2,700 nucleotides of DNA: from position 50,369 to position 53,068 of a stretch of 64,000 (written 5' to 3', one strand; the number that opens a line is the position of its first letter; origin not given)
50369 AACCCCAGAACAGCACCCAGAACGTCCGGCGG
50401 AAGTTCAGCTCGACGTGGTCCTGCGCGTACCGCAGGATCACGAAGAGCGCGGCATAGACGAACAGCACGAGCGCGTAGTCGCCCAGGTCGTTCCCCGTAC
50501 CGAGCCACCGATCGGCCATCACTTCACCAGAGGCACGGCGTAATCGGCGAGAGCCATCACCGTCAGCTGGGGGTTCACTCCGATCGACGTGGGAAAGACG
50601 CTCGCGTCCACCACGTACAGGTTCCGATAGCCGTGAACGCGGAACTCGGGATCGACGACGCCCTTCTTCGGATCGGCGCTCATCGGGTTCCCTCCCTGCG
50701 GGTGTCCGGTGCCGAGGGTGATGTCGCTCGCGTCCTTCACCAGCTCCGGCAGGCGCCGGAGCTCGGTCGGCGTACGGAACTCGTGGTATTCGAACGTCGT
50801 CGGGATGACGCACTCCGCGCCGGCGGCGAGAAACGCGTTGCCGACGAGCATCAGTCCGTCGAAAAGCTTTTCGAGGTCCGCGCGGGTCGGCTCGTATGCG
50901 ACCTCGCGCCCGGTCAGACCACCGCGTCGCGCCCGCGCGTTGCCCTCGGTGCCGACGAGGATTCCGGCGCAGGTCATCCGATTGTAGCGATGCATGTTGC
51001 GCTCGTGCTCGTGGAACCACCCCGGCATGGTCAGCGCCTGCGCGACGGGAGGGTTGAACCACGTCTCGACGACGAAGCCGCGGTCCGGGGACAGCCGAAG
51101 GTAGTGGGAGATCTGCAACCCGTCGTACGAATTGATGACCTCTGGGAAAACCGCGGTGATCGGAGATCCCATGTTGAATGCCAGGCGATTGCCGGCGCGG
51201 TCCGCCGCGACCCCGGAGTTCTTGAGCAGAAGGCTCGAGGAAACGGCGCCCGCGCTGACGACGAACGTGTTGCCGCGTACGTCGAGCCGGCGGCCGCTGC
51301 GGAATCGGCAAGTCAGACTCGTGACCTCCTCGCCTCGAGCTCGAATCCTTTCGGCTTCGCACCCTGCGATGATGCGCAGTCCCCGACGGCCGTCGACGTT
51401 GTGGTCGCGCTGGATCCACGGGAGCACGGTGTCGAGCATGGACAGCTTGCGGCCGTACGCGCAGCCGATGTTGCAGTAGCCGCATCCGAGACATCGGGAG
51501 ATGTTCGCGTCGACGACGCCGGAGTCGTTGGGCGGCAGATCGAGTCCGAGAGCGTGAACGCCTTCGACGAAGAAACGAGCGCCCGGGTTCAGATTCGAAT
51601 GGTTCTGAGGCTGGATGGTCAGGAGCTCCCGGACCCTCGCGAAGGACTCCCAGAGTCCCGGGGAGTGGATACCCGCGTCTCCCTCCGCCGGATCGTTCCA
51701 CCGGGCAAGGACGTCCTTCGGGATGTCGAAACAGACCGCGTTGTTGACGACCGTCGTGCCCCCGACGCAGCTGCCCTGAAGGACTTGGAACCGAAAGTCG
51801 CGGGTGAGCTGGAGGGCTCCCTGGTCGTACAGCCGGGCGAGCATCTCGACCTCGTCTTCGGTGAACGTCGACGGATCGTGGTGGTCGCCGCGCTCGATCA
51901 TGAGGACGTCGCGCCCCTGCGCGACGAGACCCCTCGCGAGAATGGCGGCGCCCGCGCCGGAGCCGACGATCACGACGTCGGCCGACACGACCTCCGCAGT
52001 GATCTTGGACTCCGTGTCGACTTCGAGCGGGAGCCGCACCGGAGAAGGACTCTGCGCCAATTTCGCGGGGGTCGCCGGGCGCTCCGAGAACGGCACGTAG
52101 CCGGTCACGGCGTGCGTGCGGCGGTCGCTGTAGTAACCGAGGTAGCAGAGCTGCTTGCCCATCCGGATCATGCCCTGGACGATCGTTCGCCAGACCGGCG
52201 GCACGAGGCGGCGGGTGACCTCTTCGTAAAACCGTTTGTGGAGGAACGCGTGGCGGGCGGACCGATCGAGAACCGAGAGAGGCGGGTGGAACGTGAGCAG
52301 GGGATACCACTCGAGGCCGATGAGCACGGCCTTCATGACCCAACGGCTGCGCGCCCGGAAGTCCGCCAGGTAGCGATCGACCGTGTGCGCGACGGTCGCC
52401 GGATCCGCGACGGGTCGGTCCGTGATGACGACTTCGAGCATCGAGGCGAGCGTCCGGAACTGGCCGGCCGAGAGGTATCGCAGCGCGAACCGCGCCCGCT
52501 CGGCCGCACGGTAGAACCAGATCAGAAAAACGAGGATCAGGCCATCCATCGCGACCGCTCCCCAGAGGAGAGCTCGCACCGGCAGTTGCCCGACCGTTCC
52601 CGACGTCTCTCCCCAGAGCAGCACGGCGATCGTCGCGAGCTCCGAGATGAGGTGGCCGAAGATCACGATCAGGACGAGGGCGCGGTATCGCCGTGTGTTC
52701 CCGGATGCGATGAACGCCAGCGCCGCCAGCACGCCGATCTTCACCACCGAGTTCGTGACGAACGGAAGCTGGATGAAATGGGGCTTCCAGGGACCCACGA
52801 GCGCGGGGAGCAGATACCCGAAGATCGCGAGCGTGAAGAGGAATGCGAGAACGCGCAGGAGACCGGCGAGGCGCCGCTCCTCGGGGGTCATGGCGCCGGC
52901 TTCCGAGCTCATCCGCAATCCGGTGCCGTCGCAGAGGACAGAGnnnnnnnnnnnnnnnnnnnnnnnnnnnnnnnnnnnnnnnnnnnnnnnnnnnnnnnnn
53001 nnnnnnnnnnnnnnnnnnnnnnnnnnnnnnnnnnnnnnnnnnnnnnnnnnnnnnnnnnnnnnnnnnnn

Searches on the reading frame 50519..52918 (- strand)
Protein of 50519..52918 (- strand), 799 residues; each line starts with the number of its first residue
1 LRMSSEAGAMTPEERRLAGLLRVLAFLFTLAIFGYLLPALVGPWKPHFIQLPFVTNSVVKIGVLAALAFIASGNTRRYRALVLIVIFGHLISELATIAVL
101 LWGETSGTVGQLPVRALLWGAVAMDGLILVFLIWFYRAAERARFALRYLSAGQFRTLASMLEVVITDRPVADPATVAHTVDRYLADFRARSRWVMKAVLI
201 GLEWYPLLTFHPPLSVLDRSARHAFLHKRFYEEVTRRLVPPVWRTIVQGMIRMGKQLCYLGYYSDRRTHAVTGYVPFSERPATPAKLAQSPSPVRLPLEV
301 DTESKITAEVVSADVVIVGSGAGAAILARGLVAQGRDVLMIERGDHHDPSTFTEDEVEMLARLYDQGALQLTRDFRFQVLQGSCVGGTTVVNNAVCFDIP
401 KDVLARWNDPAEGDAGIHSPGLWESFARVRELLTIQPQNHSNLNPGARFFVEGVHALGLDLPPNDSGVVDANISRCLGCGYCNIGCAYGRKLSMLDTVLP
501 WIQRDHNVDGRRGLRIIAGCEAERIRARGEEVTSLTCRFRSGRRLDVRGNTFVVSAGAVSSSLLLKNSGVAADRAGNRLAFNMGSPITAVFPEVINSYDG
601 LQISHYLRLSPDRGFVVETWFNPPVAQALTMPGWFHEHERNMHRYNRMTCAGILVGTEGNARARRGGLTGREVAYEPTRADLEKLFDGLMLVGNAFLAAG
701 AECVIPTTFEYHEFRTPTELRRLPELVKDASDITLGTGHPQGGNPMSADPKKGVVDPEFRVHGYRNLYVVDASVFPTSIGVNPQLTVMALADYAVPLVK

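Call 7: search_protein_families(library=pfam, proteins=[window:50519-52918:-], max_evalue=0.01)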
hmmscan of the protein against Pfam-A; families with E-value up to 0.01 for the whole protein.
window:50519-52918:- (799 aa): 5 families
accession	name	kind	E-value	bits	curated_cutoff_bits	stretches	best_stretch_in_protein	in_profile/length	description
PF00732.25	GMC_oxred_N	-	9.5e-28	97.9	23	1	362-580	3-214/218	GMC oxidoreductase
PF05199.19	GMC_oxred_C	-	4.1e-23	82.9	24.6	1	673-791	22-139/139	GMC oxidoreductase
PF07992.20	Pyr_redox_2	-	2.6e-05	24.2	26.1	0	314-346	2-34/291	Pyridine nucleotide-disulphide oxidoreductase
PF01266.30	DAO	-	0.0006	19.9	27.9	0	314-345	1-32/353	FAD dependent oxidoreductase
PF13450.12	NAD_binding_8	-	0.0015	19.2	21.9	1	317-346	1-30/68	NAD(P)-binding Rossmann-like domain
